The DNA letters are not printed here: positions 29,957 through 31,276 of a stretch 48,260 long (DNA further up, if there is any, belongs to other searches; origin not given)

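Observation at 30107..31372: Cobalamin-riboswitch-like leader controlling a PEP-CTERM propeller-like surface protein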

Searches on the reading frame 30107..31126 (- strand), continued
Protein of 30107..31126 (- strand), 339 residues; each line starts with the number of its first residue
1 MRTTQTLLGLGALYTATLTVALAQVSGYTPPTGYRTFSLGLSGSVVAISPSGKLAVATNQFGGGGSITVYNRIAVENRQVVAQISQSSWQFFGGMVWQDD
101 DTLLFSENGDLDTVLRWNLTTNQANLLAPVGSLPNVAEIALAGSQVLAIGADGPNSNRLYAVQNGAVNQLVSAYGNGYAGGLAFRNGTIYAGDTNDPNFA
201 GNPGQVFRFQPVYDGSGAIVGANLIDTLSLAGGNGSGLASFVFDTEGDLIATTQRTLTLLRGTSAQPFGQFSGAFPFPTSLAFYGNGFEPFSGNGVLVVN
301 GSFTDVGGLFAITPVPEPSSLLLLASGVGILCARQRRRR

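Call 31: find_encoding_contigs(protein=P0039, flank=4000, max_places=3)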
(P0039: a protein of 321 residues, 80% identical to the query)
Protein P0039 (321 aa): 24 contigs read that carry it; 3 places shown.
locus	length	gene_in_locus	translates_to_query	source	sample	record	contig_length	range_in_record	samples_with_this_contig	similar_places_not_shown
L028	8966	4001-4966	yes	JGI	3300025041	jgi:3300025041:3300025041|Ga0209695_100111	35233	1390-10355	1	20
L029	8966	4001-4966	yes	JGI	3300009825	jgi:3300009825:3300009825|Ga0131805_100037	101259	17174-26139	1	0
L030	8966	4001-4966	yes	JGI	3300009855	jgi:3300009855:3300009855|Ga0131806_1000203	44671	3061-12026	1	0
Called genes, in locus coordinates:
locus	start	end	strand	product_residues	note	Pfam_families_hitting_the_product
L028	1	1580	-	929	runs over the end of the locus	PF00133:tRNA-synt_1, PF01406:tRNA-synt_1e (faint), PF01921:tRNA-synt_1f (faint), PF09334:tRNA-synt_1g, PF13603:tRNA-synt_1_2, PF09334:tRNA-synt_1g (weak), PF08264:Anticodon_1, PF06827:zf-FPG_IleRS (weak)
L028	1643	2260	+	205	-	PF05685:Uma2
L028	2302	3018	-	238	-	PF19777:DUF6263 (weak)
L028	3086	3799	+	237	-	PF02463:SMC_N (faint), PF00005:ABC_tran, PF13304:AAA_21 (faint)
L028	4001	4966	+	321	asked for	-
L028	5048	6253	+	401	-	PF02463:SMC_N (weak), PF11398:DUF2813 (faint), PF13175:AAA_15, PF13304:AAA_21, PF13175:AAA_15 (weak)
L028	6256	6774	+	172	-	-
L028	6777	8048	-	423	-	PF14684:Tricorn_C1, PF03572:Peptidase_S41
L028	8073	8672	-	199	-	PF00156:Pribosyltran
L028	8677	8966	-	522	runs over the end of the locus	PF00117:GATase, PF07722:Peptidase_C26 (weak), PF02540:NAD_synthase (faint), PF00958:GMP_synt_C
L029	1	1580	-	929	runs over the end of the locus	PF00133:tRNA-synt_1, PF01406:tRNA-synt_1e (faint), PF01921:tRNA-synt_1f (faint), PF09334:tRNA-synt_1g, PF13603:tRNA-synt_1_2, PF09334:tRNA-synt_1g (weak), PF08264:Anticodon_1, PF06827:zf-FPG_IleRS (weak)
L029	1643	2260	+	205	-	PF05685:Uma2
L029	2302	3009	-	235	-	PF19777:DUF6263 (weak)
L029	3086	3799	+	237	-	PF02463:SMC_N (faint), PF00005:ABC_tran, PF13304:AAA_21 (faint)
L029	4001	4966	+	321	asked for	-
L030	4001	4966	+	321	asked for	-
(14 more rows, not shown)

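Call 34: predict_structure(alignment_id=A2)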
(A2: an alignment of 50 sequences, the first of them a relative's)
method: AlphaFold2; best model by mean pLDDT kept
length: 324 residues; sequences in the alignment: 50
mean_pLDDT: 93.6   pTM: 0.90
mean pLDDT of the five models: 93.6, 93.3, 93.0, 92.4, 90.8
residues with pLDDT >= 90: 285; 70-90: 27; 50-70: 9; < 50: 3
segments of 3 or more residues with pLDDT < 50: 17-19
pLDDT, mean of each block of 10 residues (from residue 1): 76 58 88 98 97 97 96 98 97 93 98 97 98 97 97 94 92 95 97 96 95 97 95 97 96 91 97 93 97 94 95 95 79
secondary structure, 60 per line:
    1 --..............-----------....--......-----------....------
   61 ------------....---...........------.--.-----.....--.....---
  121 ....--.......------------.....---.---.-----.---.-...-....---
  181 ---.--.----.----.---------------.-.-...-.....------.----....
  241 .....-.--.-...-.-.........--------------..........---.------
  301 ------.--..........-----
elements in order: H3-16 E34-39 H51-54 E73-76 E80-90 E106-110 E121-124 E127-133 E146-150 E174-177 E217-219 E237-245 E258-266 H281-290 H310-319

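Call 38: fold_search(model_id=the predicted structure, library=pdb)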
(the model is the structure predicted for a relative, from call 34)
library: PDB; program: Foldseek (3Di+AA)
matches with E <= 10: 551; with E <= 0.001: 3
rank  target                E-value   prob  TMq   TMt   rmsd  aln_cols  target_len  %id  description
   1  8blw_B                2.6e-13  1.00  0.46  0.25  10.6       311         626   25  Vitamin B12 transporter BtuB1 with lipoprotein BtuG1 from B. theta (released 2023-08-16)
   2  7biz_B                7.9e-10  1.00  0.43  0.30  11.7       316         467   19  Structure of a B12 binding lipoprotein from Bacteroides thetaiotaomicron (released 2022-03-02)
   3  7biz_A                3.0e-09  1.00  0.42  0.29  11.5       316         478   19  Structure of a B12 binding lipoprotein from Bacteroides thetaiotaomicron (released 2022-03-02)
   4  4pln_A                5.6e-03  0.77  0.31  0.25  12.1       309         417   12  Crystal Structure of Chicken Netrin-1 (LN-LE3) complexed with mouse Neogenin (FN4-5) (released 2014-06-18)
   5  2y3n_B                9.7e-03  1.00  0.16  0.77   1.5        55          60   29  Type II cohesin-dockerin domain from Bacteroides cellolosolvens (released 2012-01-11)
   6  1jhj                  1.5e-02  0.75  0.22  0.39   8.4       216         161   10  Crystal structure of the APC10/Doc1 subunit of the human anaphase-promoting complex (released 2001-10-24)
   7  2jda_B                2.1e-02  0.85  0.25  0.50   7.5       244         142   10  Structure of a pectin binding carbohydrate binding module determined in an monoclinic crystal form. (released 2007-01-16)
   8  4u3s_B                3.1e-02  0.84  0.15  0.30  11.3       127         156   15  Crystal structure of Coh3ScaB-XDoc_M1ScaA complex: A N-terminal interface mutant of type II Cohesin-X-Dockerin complex (released 2015-07-29)
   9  4plo_A                3.1e-02  0.60  0.34  0.28  11.1       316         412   12  Crystal Structure of chicken Netrin-1 (LN-LE3) in complex with mouse DCC (FN4-5) (released 2014-06-18)
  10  1sdd_B                4.7e-02  0.51  0.27  0.16   9.0       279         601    9  Crystal Structure of Bovine Factor Vai (released 2004-06-29)
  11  4wi0_B                5.9e-02  0.60  0.14  0.27  11.8       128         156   15  Crystal structure of Coh3ScaB-XDoc_M2ScaA complex: A C-terminal interface mutant of type II Cohesin-X-Dockerin complex (released 2015-10-07)
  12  3uk9_C                5.9e-02  0.12  0.19  0.22  12.6       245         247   11  Galactose-specific lectin from Dolichos lablab (released 2012-11-14)
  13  9d77_A                6.7e-02  0.35  0.30  0.25  12.9       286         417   11  Crystal form of Netrin-1 mimics nanotubes (released 2024-10-09)
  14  8edk_A                8.5e-02  0.21  0.31  0.26  13.6       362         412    9  Structure of C. elegans UNC-6 LamN and EGF domains (released 2023-01-11)
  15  3uk9_A                8.5e-02  0.12  0.20  0.23  11.9       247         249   11  Galactose-specific lectin from Dolichos lablab (released 2012-11-14)
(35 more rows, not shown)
